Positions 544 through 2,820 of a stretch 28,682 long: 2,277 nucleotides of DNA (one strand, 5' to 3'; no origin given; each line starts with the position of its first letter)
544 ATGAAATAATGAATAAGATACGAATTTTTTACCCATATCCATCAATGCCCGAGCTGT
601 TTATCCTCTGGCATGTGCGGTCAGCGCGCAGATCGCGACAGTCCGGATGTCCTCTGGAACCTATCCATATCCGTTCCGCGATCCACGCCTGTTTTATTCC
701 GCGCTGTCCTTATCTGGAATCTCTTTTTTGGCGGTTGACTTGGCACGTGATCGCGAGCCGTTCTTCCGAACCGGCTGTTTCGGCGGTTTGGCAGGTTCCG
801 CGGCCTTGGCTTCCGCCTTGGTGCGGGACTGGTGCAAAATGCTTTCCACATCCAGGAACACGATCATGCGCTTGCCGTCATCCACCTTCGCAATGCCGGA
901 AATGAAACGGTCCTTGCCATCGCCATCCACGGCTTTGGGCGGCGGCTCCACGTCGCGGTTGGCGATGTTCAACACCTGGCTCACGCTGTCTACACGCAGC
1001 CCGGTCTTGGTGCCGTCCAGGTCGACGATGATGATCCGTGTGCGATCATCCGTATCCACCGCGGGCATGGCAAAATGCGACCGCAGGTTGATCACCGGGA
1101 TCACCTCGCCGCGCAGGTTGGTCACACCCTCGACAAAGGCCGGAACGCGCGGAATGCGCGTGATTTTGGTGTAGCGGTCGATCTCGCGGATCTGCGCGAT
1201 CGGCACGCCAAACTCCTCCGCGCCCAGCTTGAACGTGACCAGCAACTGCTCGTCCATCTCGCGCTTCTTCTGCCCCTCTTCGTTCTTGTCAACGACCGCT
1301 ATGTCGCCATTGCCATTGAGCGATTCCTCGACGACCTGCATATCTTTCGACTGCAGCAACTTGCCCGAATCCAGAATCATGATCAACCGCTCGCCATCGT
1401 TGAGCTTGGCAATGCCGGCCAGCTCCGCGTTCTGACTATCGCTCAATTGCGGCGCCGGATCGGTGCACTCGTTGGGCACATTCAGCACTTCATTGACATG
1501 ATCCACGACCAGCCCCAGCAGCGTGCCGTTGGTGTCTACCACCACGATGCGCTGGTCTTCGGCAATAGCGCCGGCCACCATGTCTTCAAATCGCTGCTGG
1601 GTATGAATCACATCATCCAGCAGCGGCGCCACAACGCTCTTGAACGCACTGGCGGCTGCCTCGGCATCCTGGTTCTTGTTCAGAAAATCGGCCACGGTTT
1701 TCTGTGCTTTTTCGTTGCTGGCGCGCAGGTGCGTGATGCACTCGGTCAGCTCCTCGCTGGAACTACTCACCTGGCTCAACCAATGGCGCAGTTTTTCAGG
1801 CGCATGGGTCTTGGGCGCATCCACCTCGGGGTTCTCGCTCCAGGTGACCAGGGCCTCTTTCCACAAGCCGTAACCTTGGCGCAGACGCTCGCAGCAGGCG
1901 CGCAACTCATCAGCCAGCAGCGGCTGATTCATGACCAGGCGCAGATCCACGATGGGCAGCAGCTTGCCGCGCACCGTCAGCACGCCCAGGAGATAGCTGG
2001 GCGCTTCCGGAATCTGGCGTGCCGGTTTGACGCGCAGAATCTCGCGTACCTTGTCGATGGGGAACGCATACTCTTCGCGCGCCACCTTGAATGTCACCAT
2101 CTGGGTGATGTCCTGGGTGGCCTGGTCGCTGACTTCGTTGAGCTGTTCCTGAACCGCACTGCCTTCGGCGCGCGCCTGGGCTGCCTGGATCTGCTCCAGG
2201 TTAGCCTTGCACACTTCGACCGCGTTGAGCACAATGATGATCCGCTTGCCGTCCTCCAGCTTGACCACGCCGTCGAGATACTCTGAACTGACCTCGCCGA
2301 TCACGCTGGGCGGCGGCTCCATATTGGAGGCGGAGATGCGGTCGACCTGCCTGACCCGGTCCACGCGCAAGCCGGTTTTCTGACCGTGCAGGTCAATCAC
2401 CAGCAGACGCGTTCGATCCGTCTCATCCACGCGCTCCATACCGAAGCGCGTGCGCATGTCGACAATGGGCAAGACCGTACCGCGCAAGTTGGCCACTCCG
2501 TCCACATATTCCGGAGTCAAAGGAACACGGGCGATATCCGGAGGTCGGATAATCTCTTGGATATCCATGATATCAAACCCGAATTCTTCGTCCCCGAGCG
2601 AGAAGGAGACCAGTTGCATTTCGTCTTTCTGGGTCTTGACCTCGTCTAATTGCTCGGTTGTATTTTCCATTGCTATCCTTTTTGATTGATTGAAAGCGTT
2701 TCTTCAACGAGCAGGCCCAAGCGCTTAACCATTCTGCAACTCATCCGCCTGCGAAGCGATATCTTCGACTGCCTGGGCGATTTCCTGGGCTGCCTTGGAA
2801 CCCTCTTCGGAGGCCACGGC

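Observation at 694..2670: Three-CheW-domain scaffold with an interrupted middle domain and a histone-H1-like basic tail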

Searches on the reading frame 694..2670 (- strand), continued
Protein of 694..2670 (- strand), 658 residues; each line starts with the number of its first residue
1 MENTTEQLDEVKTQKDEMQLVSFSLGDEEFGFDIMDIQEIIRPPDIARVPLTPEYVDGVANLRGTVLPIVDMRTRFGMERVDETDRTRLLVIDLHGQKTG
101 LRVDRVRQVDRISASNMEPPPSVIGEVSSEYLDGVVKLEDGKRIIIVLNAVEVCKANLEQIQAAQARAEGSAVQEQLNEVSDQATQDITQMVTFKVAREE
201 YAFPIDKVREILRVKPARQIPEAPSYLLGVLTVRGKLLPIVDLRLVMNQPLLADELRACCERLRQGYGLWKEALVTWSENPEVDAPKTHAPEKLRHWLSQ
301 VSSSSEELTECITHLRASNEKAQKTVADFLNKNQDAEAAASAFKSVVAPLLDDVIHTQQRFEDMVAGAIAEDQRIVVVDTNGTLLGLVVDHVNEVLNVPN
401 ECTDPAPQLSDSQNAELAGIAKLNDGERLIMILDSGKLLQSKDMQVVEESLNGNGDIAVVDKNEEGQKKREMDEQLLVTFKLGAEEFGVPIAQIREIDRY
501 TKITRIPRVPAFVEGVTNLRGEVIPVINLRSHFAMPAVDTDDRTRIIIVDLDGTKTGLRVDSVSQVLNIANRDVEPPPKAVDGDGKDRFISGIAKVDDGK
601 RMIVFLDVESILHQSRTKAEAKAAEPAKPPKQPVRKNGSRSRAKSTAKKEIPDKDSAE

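Call 76: search_protein_families(library=pfam, proteins=[L079:6049-7983:+, L081:5972-7954:+], max_evalue=0.0001)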
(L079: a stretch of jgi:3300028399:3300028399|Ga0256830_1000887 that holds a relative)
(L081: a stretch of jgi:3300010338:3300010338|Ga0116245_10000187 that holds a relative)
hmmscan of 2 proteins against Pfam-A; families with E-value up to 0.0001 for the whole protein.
L079:6049-7983:+ (644 aa): 2 families
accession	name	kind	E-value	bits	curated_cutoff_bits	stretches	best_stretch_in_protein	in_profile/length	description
PF00015.26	MCPsignal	-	2.1e-59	200.6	34.6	2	146-306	15-168/172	Methyl-accepting chemotaxis protein (MCP) signalling domain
PF04108.17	ATG17_like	-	5.2e-06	26.6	43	1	100-298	122-293/355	Autophagy protein ATG17-like domain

L081:5972-7954:+ (660 aa): 1 family
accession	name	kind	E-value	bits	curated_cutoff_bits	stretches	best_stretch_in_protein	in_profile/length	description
PF00015.26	MCPsignal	-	2.7e-64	216.6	34.6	2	170-305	25-160/172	Methyl-accepting chemotaxis protein (MCP) signalling domain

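Call 77: search_protein_families(library=ncbifam, proteins=[window:694-2670:-], max_evalue=0.01)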
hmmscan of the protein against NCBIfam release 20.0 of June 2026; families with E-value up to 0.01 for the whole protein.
window:694-2670:- (658 aa): 1 family
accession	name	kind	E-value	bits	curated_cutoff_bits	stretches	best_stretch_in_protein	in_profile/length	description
NF007903.0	PRK10612.1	equivalog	3.8e-73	244.7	260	4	474-614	16-153/167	chemotaxis protein CheW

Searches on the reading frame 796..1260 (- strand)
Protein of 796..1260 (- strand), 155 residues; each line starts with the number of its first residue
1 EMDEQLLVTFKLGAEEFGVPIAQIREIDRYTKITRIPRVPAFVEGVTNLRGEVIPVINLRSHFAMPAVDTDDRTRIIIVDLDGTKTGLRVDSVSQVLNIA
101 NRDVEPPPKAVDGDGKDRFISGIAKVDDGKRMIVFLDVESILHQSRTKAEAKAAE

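Call 5: search_protein_families(library=pfam, proteins=[window:796-1260:-], max_evalue=1)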
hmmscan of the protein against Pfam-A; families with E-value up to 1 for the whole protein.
window:796-1260:- (155 aa): 1 family
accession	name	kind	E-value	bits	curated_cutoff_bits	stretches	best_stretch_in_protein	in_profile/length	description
PF01584.24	CheW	-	1.8e-41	141.4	23.5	1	7-144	2-136/138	CheW-like domain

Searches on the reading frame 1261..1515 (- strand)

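Call 5: search_protein_families(library=pfam, proteins=[window:1261-1515:-], max_evalue=1)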
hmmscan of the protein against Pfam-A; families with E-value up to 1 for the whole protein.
window:1261-1515:- (85 aa): 1 family
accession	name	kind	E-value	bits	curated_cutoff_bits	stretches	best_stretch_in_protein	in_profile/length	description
PF01584.24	CheW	-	1.6e-07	31.5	23.5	1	1-56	82-136/138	CheW-like domain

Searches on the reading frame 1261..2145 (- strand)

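Call 5: search_protein_families(library=pfam, proteins=[window:1261-2145:-], max_evalue=1)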
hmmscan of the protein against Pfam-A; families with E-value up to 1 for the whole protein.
window:1261-2145:- (295 aa): 3 families
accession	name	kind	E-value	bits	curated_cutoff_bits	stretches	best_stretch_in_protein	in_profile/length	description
PF01584.24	CheW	-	7.4e-33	113.5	23.5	2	15-75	1-61/138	CheW-like domain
PF04762.18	Beta-prop_ELP1_1st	-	0.042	13.2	26.8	1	192-276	29-112/359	ELP1 first N-terminal beta-propeller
PF11709.13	Mit_ribos_Mrp51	-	0.045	13.8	27.1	1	79-164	152-237/362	Mitochondrial ribosomal protein subunit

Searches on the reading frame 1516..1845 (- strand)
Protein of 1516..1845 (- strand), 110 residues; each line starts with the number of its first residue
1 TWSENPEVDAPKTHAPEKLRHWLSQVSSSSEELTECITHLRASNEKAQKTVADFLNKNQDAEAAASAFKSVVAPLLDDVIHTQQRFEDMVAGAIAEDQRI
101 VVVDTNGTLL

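Call 5: search_protein_families(library=pfam, proteins=[window:1516-1845:-], max_evalue=1)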
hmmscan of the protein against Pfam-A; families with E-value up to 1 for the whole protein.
window:1516-1845:- (110 aa): 5 families
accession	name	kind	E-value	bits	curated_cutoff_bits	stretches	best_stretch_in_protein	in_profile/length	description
PF25450.1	Rab11-FIP3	-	0.063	14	31.9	1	17-65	57-105/125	Rab11-FIP3-like domain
PF11709.13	Mit_ribos_Mrp51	-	0.065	13.3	27.1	1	19-64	193-237/362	Mitochondrial ribosomal protein subunit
PF10707.15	YrbL-PhoP_reg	-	0.073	13.2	31.5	1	44-107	89-154/185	PhoP regulatory network protein YrbL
PF10835.13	DUF2573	-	0.13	13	22.8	1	16-49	44-77/78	Protein of unknown function (DUF2573)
PF13543.13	SAM_KSR1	-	0.15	12.5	22.5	1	14-58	8-55/75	SAM like domain present in kinase suppressor RAS 1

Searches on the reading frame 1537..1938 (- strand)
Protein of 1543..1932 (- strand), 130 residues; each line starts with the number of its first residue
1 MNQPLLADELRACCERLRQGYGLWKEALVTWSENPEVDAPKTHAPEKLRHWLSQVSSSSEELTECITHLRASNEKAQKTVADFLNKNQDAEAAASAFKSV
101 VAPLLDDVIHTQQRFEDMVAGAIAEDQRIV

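Call 49: search_solved_structures(query=A2, max_evalue=10, show_alignments=2)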
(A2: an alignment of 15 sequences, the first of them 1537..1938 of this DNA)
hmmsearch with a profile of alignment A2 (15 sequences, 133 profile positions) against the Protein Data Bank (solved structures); distinct sequences matched with E-value up to 10: 15.
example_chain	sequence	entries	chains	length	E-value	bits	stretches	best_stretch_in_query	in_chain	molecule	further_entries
9i38_A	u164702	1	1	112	0.0074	19.7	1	70-110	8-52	m4D2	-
1eq1_A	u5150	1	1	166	0.016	18.6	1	10-126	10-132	APOLIPOPHORIN-III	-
7zr2_A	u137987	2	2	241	0.08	16.4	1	9-110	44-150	Spike protein S2',Chimeric protein mimic of SARS-CoV-2 Spike HR1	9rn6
7ah0_A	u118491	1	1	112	0.092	16.2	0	70-110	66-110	4D2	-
6kos_A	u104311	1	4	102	0.13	15.8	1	45-122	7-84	SUWA (Super WA20)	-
8ccr_A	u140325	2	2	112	0.14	15.6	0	70-110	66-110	4D2 (mutant T19D)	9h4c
9r1o_A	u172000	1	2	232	0.15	15.5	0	61-117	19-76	sc-apCC-6-DPH-NR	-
8cqm_A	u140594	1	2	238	0.19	15.2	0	93-124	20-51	Phospholipase C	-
5xbj_A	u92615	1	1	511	0.29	14.6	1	60-109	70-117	Flagellar hook-associated protein FlgK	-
5wjb_A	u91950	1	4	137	0.29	14.6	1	39-127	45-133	Capsid assembly scaffolding protein,Myosin-7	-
9bqx_A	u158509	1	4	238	0.46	13.9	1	55-120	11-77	Amphiphysin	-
8gmh_B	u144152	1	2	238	0.49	13.9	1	45-124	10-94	LXG domain-containing protein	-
9gsx_L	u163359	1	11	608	1.3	12.5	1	60-109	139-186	Flagellar hook-associated protein 1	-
4uos_A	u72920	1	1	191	6.3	10.3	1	68-124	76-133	DESIGNED HELICAL BUNDLE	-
8oyy_A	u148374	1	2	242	7.1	10.1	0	10-70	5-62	De novo designed soluble GPCR-like protein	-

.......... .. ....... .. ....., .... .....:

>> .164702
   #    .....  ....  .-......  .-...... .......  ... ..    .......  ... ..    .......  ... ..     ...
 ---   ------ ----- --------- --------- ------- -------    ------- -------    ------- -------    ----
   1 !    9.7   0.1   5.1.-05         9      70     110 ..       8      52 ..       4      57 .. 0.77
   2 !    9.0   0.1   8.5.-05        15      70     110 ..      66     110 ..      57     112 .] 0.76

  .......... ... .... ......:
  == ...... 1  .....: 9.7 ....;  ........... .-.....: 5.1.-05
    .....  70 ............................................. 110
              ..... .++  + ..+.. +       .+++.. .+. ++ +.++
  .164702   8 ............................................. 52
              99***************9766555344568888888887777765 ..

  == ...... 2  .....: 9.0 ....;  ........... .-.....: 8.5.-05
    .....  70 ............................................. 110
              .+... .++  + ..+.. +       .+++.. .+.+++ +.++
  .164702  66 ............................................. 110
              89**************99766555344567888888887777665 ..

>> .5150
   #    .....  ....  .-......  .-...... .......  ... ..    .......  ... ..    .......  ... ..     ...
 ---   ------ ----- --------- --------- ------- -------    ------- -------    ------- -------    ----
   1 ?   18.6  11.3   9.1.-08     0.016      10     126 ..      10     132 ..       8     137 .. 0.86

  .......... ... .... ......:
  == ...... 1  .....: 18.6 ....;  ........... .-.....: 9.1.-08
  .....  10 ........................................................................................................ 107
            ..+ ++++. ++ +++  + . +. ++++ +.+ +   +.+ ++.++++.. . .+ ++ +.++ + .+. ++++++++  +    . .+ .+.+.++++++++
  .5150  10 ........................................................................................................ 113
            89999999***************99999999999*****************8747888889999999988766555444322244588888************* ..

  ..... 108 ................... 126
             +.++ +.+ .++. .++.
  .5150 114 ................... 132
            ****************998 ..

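Call 58: predict_structure(alignment_id=A2)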
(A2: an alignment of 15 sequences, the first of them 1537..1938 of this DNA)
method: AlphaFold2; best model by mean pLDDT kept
length: 134 residues; sequences in the alignment: 15
mean_pLDDT: 87.8   pTM: 0.82
mean pLDDT of the five models: 87.8, 87.5, 87.2, 86.9, 84.6
residues with pLDDT >= 90: 86; 70-90: 33; 50-70: 13; < 50: 2
segments of 3 or more residues with pLDDT < 50: none
pLDDT, mean of each block of 10 residues (from residue 1): 67 93 96 90 92 88 90 96 90 92 96 94 69 56
secondary structure, 60 per line:
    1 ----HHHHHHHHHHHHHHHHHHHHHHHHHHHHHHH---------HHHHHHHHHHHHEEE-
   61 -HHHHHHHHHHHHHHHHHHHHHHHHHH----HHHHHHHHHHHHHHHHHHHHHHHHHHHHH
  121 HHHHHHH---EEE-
elements in order: H5-35 H45-56 E57-59 H62-87 H92-127 E131-133

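Call 63: fold_search(model_id=the predicted structure, library=pdb)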
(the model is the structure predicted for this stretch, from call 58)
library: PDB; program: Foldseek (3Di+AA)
matches with E <= 10: 504; with E <= 0.001: 0
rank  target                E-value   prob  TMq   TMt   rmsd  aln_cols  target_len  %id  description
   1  3t6g_B                2.4e-01  0.98  0.59  0.59   4.3       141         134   13  Structure of the complex between NSP3 (SHEP1) and p130Cas (released 2011-11-23)
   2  5l0h                  2.5e-01  0.69  0.42  0.34  10.0       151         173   11  Human metavinculin MVt cardiomyopathy-associated mutant R975W (residues 959-1134) in complex with PIP2 (released 2016-08-31)
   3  1szi                  2.9e-01  0.96  0.60  0.45   5.2       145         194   10  Crystal Structure of the C-terminus of TIP47 (released 2004-07-27)
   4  3jbk_M                2.9e-01  0.23  0.27  0.28  11.0       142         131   13  Cryo-EM reconstruction of the metavinculin-actin interface (released 2015-11-04)
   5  5l0d_D                3.3e-01  0.33  0.33  0.28   9.9       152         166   12  Human Metavinculin(residues 959-1130) in complex with PIP2 (released 2016-08-31)
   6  3myi                  3.6e-01  0.66  0.43  0.37  10.0       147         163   12  Human metavinculin tail domain (released 2010-05-26)
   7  5l0d_A                3.6e-01  0.57  0.41  0.34  10.2       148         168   11  Human Metavinculin(residues 959-1130) in complex with PIP2 (released 2016-08-31)
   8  8dt0_A                3.8e-01  0.82  0.47  0.46   6.8       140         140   18  Scaffolding protein functional sites using deep learning (released 2022-08-10)
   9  3h2v_A                3.8e-01  0.25  0.31  0.25  10.5       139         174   13  Human raver1 RRM1 domain in complex with human vinculin tail domain Vt (released 2009-07-28)
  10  5xua_G                4.0e-01  0.77  0.48  0.46   6.9       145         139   12  The ligand-free dimer of chemoreceptor MCP2201 ligand binding domain (released 2018-06-27)
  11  3h2v_B                4.3e-01  0.51  0.40  0.33  10.0       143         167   12  Human raver1 RRM1 domain in complex with human vinculin tail domain Vt (released 2009-07-28)
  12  6upw_L                4.3e-01  0.44  0.38  0.34  10.0       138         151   11  Metavinculin ABD-F-actin complex (released 2020-09-30)
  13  5xua_C                4.3e-01  0.41  0.35  0.34   8.7       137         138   13  The ligand-free dimer of chemoreceptor MCP2201 ligand binding domain (released 2018-06-27)
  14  9kup_B                4.5e-01  0.85  0.51  0.52   6.2       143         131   12  Crystal structure of MCP2201LBD (released 2025-10-22)
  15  9qwo_A                4.5e-01  0.60  0.45  0.37   8.8       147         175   11  Vinculin tail bound to paxillin LD2 (released 2025-04-23)
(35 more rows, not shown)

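Call 77: search_protein_families(library=ncbifam, proteins=[window:1543-1932:-], max_evalue=0.01)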
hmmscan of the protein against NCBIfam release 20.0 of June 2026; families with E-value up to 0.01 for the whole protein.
window:1543-1932:- (130 aa): 0 families

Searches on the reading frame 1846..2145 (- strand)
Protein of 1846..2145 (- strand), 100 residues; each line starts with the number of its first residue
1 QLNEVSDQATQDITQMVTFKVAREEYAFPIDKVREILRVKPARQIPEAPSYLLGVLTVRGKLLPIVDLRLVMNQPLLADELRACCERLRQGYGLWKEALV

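Call 5: search_protein_families(library=pfam, proteins=[window:1846-2145:-], max_evalue=1)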
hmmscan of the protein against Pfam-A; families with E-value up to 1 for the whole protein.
window:1846-2145:- (100 aa): 1 family
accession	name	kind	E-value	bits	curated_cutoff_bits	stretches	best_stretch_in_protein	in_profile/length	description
PF01584.24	CheW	-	2e-19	70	23.5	1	15-75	1-61/138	CheW-like domain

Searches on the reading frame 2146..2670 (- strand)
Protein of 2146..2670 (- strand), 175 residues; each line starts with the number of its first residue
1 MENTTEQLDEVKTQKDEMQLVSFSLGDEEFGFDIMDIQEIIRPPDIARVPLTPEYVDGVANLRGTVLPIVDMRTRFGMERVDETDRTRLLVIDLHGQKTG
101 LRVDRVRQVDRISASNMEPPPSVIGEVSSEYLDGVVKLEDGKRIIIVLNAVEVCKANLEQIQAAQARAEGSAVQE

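Call 5: search_protein_families(library=pfam, proteins=[window:2146-2670:-], max_evalue=1)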
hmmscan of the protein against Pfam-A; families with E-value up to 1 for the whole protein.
window:2146-2670:- (175 aa): 1 family
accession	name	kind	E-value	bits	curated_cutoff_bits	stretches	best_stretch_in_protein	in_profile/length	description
PF01584.24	CheW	-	1.4e-37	128.8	23.5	1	19-151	1-131/138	CheW-like domain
